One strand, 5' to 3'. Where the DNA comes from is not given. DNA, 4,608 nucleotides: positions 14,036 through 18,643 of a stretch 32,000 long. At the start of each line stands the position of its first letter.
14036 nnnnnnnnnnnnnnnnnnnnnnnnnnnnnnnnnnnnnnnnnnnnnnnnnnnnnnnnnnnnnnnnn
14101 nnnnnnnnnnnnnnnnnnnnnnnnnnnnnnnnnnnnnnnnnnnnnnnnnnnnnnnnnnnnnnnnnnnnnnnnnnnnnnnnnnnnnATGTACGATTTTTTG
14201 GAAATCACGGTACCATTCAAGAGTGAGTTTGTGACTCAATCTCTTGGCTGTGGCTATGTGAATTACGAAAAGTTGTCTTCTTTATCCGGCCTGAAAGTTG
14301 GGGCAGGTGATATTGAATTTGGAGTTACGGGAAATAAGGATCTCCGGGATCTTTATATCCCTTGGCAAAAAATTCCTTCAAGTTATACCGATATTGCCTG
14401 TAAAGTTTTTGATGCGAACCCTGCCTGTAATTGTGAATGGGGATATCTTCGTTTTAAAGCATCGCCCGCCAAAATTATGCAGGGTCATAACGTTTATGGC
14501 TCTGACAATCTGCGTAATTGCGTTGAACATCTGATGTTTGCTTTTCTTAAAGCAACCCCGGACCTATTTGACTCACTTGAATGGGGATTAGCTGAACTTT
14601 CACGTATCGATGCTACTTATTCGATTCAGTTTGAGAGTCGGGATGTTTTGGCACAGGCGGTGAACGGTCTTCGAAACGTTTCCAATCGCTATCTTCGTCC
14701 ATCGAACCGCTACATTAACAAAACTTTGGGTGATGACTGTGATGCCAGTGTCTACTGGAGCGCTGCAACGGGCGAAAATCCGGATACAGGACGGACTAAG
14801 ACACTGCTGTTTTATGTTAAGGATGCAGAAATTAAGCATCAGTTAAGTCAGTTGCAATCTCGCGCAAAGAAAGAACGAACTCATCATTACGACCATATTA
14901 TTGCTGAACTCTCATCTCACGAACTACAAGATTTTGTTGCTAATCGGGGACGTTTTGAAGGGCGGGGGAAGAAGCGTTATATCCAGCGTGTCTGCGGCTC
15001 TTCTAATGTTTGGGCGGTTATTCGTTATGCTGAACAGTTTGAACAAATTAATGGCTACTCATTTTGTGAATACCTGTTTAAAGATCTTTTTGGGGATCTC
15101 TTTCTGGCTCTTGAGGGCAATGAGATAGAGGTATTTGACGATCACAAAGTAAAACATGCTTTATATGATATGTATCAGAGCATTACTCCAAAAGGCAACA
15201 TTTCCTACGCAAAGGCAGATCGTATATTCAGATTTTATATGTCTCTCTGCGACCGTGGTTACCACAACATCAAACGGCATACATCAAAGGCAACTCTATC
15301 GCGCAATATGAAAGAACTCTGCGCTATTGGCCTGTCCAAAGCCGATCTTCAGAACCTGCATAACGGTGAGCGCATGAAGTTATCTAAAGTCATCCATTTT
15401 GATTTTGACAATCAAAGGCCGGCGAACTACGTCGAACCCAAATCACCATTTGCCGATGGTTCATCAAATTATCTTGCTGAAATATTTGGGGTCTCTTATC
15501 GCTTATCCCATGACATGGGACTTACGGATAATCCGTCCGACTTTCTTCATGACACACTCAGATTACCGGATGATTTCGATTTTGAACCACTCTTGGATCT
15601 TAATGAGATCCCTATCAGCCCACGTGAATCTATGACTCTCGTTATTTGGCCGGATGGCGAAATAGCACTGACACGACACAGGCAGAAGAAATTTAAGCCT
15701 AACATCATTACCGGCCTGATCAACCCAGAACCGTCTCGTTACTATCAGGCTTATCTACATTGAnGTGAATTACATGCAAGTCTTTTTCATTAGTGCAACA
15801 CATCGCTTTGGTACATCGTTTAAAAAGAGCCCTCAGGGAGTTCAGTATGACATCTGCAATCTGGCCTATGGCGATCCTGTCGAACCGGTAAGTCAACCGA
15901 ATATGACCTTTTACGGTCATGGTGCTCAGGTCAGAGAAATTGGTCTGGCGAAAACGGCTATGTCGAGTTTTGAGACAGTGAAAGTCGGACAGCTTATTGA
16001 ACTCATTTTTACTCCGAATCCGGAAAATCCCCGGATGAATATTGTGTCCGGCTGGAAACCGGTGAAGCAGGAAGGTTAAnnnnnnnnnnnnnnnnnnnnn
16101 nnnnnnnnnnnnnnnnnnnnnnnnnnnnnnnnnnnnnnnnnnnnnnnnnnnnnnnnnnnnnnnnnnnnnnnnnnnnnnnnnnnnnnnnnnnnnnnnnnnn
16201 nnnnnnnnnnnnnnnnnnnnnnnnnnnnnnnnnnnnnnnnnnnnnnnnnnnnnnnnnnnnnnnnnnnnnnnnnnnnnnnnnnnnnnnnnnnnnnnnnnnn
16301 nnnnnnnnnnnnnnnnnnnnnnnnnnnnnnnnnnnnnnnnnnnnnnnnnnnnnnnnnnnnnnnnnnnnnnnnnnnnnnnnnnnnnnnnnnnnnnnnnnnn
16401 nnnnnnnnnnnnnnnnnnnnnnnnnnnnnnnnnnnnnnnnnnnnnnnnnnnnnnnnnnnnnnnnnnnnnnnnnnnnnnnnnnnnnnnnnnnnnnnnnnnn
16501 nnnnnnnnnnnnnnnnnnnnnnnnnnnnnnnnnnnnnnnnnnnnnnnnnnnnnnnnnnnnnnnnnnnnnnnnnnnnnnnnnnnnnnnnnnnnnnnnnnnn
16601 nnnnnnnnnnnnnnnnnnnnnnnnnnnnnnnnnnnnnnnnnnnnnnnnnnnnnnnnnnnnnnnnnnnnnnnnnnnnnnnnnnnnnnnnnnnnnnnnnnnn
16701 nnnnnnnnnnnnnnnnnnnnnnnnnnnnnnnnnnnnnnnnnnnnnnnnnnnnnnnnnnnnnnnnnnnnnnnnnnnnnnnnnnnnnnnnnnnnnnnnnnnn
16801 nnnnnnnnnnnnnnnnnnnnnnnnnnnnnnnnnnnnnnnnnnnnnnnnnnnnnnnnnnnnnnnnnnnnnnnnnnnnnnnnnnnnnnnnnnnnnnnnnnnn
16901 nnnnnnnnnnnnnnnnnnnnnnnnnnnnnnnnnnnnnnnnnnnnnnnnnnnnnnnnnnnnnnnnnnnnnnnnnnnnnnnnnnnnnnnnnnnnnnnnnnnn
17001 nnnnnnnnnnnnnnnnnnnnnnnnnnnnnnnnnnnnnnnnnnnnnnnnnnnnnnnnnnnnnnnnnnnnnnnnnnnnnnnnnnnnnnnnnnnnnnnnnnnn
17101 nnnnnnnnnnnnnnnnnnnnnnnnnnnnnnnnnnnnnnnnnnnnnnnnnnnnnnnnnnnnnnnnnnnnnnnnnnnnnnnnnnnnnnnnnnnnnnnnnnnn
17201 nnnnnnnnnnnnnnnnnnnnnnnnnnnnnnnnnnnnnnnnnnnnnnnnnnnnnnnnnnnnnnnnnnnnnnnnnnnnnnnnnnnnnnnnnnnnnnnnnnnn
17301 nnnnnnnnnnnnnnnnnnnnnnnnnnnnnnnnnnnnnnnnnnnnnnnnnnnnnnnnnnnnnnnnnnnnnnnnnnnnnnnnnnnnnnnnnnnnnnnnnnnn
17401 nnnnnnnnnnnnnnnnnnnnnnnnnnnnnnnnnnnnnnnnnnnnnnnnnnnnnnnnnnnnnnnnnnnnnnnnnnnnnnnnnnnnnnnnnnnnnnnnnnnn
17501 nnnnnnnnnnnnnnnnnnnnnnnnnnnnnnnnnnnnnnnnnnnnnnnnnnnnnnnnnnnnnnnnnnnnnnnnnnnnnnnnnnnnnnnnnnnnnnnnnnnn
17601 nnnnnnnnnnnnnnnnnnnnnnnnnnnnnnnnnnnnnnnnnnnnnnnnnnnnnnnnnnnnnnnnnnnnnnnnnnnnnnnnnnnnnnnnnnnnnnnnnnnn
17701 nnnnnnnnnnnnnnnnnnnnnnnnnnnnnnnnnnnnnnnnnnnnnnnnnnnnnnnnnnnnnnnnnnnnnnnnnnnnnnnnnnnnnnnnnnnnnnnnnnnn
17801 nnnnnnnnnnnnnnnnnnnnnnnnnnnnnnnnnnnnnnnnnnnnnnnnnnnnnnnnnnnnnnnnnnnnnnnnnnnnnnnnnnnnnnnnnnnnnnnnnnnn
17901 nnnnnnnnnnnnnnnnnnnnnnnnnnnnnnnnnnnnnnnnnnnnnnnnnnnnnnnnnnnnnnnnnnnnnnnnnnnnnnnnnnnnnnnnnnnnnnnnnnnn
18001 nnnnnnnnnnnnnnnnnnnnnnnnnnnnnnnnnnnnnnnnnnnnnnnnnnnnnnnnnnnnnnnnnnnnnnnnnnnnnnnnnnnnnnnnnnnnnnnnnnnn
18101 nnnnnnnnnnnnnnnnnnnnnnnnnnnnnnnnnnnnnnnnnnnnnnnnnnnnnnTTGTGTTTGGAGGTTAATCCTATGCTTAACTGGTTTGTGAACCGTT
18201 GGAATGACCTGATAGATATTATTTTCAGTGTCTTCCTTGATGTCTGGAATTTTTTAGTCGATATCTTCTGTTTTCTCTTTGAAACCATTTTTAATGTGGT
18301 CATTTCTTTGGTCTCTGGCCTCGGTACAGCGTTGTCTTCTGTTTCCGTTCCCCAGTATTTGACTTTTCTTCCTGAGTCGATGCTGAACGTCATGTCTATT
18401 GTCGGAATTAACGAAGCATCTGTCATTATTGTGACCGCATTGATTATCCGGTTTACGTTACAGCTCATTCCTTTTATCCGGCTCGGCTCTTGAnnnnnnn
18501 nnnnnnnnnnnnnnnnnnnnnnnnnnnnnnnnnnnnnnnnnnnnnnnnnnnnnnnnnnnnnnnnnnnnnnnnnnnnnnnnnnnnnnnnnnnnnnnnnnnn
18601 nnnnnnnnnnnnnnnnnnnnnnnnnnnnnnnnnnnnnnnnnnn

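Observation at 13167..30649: Perfect 8740-bp tandem duplication inside one IMEX, with a joint that lacks any Xer site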

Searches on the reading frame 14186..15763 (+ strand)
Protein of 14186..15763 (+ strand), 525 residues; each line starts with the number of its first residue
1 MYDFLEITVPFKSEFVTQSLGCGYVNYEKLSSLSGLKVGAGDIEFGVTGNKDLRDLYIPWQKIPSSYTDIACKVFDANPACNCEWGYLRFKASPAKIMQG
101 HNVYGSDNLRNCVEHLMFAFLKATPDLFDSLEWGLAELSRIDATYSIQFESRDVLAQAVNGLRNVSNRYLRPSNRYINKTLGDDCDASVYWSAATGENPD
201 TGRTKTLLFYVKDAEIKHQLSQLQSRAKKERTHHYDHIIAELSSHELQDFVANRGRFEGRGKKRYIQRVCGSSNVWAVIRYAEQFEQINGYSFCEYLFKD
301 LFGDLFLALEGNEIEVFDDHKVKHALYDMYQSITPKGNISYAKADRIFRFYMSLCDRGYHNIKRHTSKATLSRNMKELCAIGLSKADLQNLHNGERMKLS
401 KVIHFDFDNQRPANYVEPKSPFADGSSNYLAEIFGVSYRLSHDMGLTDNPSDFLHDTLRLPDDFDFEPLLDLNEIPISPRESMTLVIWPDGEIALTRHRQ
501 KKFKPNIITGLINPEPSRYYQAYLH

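Call 7: search_protein_families(library=pfam, proteins=[window:14186-15763:+], max_evalue=0.01)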
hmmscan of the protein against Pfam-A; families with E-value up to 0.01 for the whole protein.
window:14186-15763:+ (525 aa): 2 families
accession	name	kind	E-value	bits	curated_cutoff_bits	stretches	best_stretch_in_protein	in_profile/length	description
PF05144.20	Phage_CRI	-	8.8e-50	170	21.7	1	1-286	1-230/232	Replication-associated protein G2P N-terminal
PF05155.20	G2P_X_C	-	4.9e-25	88.4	25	1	333-420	1-87/88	Replication-associated protein G2P C-terminal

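Call 8: search_protein_families(library=phrogs, proteins=[window:14186-15763:+], max_evalue=0.001)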
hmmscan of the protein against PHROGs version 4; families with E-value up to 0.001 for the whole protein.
window:14186-15763:+ (525 aa): 4 families
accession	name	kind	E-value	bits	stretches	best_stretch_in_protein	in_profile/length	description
phrog_20774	-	unknown function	6.4e-98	328.6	1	258-519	18-276/285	-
phrog_702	-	DNA, RNA and nucleotide metabolism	4.5e-97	326.6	1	1-424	2-372/382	replication protein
phrog_16882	-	unknown function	2.9e-64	217.6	1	1-241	1-229/230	-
phrog_8855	-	DNA, RNA and nucleotide metabolism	3.6e-48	165.4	1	209-422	26-238/255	replication protein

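Call 18: search_dna_similar(query=window:14186-15763:+, collection=phages, mode=protein, max_rows=40)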
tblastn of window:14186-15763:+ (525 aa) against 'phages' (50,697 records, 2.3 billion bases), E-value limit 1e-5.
Records with a match: 56; places in all: 84; records where one place covers at least 80% of the query: 16.
Best place of each record, by identity: <60% 56.
By first word of the organism name: Enterobacteria 26; Dulem 8; Erwinia 5; Inovirus 5; Pseudomonas 4; Escherichia 3; Salmonella 2; Aeromonas 1; Acinetobacter 1; Phage 1.
By host as written in the record: - 20; Varecia variegata 7; Escherichia coli IJ1862 6; Escherichia coli MG1655 + F912 5; Escherichia coli 4; Erwinia amylovora Ea1 4; Pseudomonas aeruginosa 3; Aeromonas caviae FDAARGOS_75 1; and 6 more.
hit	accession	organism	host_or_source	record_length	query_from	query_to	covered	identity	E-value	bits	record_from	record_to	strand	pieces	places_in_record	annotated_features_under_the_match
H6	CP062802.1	Aeromonas phage MBa-2020a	Aeromonas caviae FDAARGOS_75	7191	1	418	78%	38.5%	3e-78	318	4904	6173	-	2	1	record has no annotation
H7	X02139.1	Salmonella phage IKe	-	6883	1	422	80%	33.4%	7e-65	234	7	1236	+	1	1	unnamed protein product; G II protein | unnamed protein product; G X protein | promoter (x3) | ribosome_binding_site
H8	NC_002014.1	Salmonella phage IKe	Escherichia coli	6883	1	422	80%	33.4%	7e-65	234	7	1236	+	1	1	II: replication initiation protein | X: gene X product | X: promoter | II: ribosome_binding_site | II: promoter (x2)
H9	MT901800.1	Erwinia phage PEar6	Erwinia amylovora Ea1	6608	1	422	80%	33.4%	9e-65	234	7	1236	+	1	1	replication initiation protein | genomic DNA accumulation protein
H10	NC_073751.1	Erwinia phage PEar6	Erwinia amylovora Ea1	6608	1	422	80%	33.4%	9e-65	234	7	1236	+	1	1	replication initiation protein | genomic DNA accumulation protein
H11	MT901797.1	Erwinia phage PEar1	Erwinia amylovora strain Ea1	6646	1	422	80%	33.4%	9e-65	234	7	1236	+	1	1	replication initiation protein pII | genomic DNA accumulation protein pX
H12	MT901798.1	Erwinia phage PEar2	Erwinia amylovora Ea1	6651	1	422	80%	33.4%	9e-65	234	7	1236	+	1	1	replication initiation protein pII | genomic DNA accumulation protein pX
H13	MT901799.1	Erwinia phage PEar4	Erwinia amylovora Ea1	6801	1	422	80%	33.4%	9e-65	234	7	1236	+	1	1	replication initiation protein pII | genomic DNA accumulation protein pX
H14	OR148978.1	Inovirus D_HF5_61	Homo sapiens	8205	3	423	80%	33.1%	4e-62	226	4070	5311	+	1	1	replication initiation factor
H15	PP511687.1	Dulem virus 52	Varecia variegata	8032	1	431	82%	32.1%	1e-60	221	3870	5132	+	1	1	replication protein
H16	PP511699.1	Dulem virus 57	Varecia variegata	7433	3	418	79%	32.4%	6e-63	228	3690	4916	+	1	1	replication protein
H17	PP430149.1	Enterobacteria phage FfLavender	Escherichia coli MG1655 + F912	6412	1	427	81%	31.5%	3e-62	226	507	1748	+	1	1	replication initiation protein | dsDNA binding protein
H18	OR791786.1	Escherichia phage Copypasta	Escherichia coli MG1655 F(+)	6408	1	427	81%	31.3%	2e-61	224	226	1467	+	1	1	replication protein | replication associated protein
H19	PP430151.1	Enterobacteria phage FfViolet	Escherichia coli MG1655 + F912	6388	1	427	81%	31.3%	2e-61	224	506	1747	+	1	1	replication initiation protein | dsDNA binding protein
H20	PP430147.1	Enterobacteria phage FfAmethyst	Escherichia coli MG1655 + F912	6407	1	427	81%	31.3%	2e-61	224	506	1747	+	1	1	replication initiation protein | dsDNA binding protein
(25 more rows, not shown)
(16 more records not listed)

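Call 25: find_homologous_proteins(query=window:14186-15763:+, max_evalue=1e-30)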
Query window:14186-15763:+ (525 aa): 266 proteins with E <= 1e-30 among 6430 candidates; the best 120 are listed.
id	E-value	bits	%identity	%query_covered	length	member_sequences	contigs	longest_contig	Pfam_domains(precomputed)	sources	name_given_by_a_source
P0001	0.0e+0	1233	100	100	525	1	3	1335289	PF05144.21,PF05155.21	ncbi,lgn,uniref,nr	ncbi:phage/plasmid replication protein, II/X family [Vibrio mangrovi]|uniref:Phage replication prote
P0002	8.8e-247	838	68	100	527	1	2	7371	PF05144.21,PF05155.21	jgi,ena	-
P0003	2.4e-241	820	67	98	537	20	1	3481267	PF05144.21,PF05155.21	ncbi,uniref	ncbi:phage/plasmid replication protein, II/X family [Vibrio parahaemolyticus]|uniref:phage/plasmid r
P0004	5.4e-237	806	66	100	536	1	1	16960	PF05144.21,PF05155.21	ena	-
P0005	3.3e-230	784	65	97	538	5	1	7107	PF05144.21,PF05155.21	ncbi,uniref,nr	ncbi:phage/plasmid replication protein, II/X family [Vibrio vulnificus]|uniref:phage/plasmid replica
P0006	7.4e-230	782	65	97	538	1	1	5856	PF05144.21,PF05155.21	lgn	-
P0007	4.5e-224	763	63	98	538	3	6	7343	PF05144.21,PF05155.21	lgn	-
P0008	1.5e-223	762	63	98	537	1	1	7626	PF05144.21,PF05155.21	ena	-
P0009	7.1e-199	680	58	98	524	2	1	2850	PF05144.21,PF05155.21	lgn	-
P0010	3.2e-197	675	56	100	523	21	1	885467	PF05144.21,PF05155.21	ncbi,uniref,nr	ncbi:replication protein [Vibrio sp. JPW-9-11-11]|uniref:phage/plasmid replication protein, II/X fam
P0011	4.7e-193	661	58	98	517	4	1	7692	PF05144.21,PF05155.21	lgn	-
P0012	3.1e-192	658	56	98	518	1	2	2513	PF05144.21,PF05155.21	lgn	-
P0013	3.2e-192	658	56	100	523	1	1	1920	PF05144.21,PF05155.21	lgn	-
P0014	1.2e-191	656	58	97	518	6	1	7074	PF05144.21,PF05155.21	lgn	-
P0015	1.4e-186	640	54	100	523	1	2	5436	PF05144.21,PF05155.21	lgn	-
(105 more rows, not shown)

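Call 28: find_related_loci(query=A1, collection=genome_contigs, flank=10000)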
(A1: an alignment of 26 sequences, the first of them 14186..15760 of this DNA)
Query A1 (525 aa) in genome_contigs; peptide patterns used: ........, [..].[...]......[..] (x = any residue, [..] = any of these).
41 stretches matched a pattern; 31 encode a relative of the query (tblastn E <= 1e-3); 29 distinct loci.
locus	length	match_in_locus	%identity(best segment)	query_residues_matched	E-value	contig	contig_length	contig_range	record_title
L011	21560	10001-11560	56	1-524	0e+0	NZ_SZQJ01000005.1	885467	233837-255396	Vibrio sp. JPW-9-11-11 Vibrio_sp_JPW-9-11-11_contig_005, whole genome shotgun sequence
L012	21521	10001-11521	58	1-513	0e+0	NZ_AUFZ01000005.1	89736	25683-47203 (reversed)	Vibrio litoralis DSM 17657 K358DRAFT_scaffold00014.14_C, whole genome shotgun sequence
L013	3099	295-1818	53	1-514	0e+0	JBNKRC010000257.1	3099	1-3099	MAG: Vibrio sp. isolate B2.bin.4.strict NODE_257_length_3099_cov_1.340172, whole genome shotgun sequence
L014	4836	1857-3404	52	1-522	0e+0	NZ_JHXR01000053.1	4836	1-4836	Vibrio cholerae ATCC 14035 T411DRAFT_scaffold00047.47_C, whole genome shotgun sequence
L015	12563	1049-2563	36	1-517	3e-93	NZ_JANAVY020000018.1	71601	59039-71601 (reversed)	Vibrio intestinalis strain YLB-11 NODE_18_length_71601_cov_60.763290, whole genome shotgun sequence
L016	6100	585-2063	37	1-496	1e-88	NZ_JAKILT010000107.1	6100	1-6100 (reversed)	Shewanella sairae strain LMG 21408 contig00107, whole genome shotgun sequence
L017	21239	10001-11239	36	1-420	1e-68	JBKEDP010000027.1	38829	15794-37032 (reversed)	MAG: Vibrio sp. isolate VLC_017 k121_15227763, whole genome shotgun sequence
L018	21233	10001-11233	35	1-417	2e-67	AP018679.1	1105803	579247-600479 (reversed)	Vibrio algivorus SA2 DNA, chromosome 2, complete geome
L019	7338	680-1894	32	1-418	5e-65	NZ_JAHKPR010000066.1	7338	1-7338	Colwellia sp. E2M01 E2M01_E2M01_contig_38, whole genome shotgun sequence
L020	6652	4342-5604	33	1-422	7e-64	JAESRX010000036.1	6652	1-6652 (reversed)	MAG: Flavobacteriaceae bacterium isolate NORP270 Contig_source1382A_18005, whole genome shotgun sequence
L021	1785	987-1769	40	1-268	1e-55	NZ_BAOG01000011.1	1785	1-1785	Vibrio jasicida CAIM 1864 = LMG 25398, whole genome shotgun sequence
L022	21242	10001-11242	30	1-424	7e-53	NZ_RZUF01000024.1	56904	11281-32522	Rheinheimera sp. YQF-1 Scaffold24, whole genome shotgun sequence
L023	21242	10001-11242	30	1-424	6e-52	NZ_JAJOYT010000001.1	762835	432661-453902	Rheinheimera faecalis strain YR1 1, whole genome shotgun sequence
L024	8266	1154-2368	31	35-431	5e-51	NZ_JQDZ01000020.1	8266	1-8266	Thalassotalea sp. ND16A ctg118, whole genome shotgun sequence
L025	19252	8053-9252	30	1-418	7e-50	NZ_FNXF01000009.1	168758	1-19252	Rheinheimera pacifica strain DSM 17616, whole genome shotgun sequence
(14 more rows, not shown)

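Call 60: find_encoding_contigs(protein=P0003, flank=8000, max_places=3)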
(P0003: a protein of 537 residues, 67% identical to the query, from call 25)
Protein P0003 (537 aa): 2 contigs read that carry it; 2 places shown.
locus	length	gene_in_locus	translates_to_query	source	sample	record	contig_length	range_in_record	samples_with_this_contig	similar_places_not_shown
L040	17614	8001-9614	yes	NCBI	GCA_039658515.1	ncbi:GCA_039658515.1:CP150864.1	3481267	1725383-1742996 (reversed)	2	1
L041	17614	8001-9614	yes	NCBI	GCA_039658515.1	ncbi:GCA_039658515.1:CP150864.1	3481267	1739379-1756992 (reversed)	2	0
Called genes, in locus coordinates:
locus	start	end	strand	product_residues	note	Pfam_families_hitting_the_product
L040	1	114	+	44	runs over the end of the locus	-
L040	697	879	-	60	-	-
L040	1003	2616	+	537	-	PF05144:Phage_CRI, PF05155:G2P_X_C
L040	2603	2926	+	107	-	-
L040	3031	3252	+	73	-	-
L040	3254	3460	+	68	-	PF05356:Phage_Coat_B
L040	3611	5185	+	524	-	-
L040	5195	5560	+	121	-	PF10734:DUF2523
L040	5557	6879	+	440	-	PF05707:Zot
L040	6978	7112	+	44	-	-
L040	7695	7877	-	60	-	-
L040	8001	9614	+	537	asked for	PF05144:Phage_CRI, PF05155:G2P_X_C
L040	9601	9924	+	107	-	-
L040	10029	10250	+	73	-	-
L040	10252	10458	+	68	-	PF05356:Phage_Coat_B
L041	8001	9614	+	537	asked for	PF05144:Phage_CRI, PF05155:G2P_X_C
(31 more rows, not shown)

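Call 61: find_encoding_contigs(protein=P0002, flank=8000, max_places=3)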
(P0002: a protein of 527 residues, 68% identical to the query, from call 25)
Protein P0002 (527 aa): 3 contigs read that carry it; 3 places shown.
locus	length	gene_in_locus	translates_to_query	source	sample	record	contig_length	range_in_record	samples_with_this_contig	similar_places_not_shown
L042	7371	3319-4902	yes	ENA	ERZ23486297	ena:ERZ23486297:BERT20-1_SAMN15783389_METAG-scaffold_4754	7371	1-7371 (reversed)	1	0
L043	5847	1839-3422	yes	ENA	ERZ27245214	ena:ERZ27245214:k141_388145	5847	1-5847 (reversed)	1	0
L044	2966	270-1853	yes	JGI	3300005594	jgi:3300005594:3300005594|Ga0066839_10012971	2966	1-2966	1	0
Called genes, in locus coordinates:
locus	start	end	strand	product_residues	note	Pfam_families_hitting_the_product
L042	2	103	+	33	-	?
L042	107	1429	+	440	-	PF05707:Zot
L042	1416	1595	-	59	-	-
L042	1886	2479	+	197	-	-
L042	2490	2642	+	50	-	-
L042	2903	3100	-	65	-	-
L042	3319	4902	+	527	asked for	PF05144:Phage_CRI, PF05155:G2P_X_C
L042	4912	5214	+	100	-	PF07459:CTX_RstB (weak)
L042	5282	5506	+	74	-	-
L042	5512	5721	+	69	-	PF05356:Phage_Coat_B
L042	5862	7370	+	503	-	?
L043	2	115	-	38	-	?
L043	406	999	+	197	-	-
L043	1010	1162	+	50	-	-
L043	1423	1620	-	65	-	-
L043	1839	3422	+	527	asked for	PF05144:Phage_CRI, PF05155:G2P_X_C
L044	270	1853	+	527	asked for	PF05144:Phage_CRI, PF05155:G2P_X_C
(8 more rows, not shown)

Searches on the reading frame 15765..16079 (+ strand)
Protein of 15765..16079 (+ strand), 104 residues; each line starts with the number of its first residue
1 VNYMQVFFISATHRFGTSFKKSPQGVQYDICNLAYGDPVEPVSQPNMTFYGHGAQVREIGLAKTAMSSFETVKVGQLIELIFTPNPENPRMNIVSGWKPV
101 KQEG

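Call 7: search_protein_families(library=pfam, proteins=[window:15765-16079:+], max_evalue=0.01)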
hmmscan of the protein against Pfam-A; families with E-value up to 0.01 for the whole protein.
window:15765-16079:+ (104 aa): 1 family
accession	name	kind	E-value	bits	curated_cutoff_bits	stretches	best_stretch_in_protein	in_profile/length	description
PF07459.16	CTX_RstB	-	3.7e-09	37.2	26.2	1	6-94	2-91/92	CTX phage RstB protein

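Call 8: search_protein_families(library=phrogs, proteins=[window:15765-16079:+], max_evalue=0.001)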
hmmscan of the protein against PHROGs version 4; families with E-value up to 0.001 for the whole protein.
window:15765-16079:+ (104 aa): 1 family
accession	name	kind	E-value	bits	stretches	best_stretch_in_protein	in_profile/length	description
phrog_929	-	moron, auxiliary metabolic gene and host takeover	9.8e-20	71.7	1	4-103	1-99/103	RstB sensor of two protein system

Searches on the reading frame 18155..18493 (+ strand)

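Call 7: search_protein_families(library=pfam, proteins=[window:18155-18493:+], max_evalue=0.01)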
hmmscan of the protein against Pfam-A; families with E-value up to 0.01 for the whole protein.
window:18155-18493:+ (112 aa): 1 family
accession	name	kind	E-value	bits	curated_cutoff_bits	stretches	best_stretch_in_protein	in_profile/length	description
PF10734.14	DUF2523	-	0.00066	20.6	22.1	1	62-103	38-79/80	Protein of unknown function (DUF2523)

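Call 8: search_protein_families(library=phrogs, proteins=[window:18155-18493:+], max_evalue=0.001)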
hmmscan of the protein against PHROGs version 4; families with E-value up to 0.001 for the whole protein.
window:18155-18493:+ (112 aa): 2 families
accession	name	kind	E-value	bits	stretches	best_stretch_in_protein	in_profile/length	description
phrog_974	-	head and packaging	6.2e-13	50.6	1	10-109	7-106/107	minor head protein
phrog_306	-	head and packaging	4.7e-10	41.2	1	7-107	6-115/115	minor head protein Ace-like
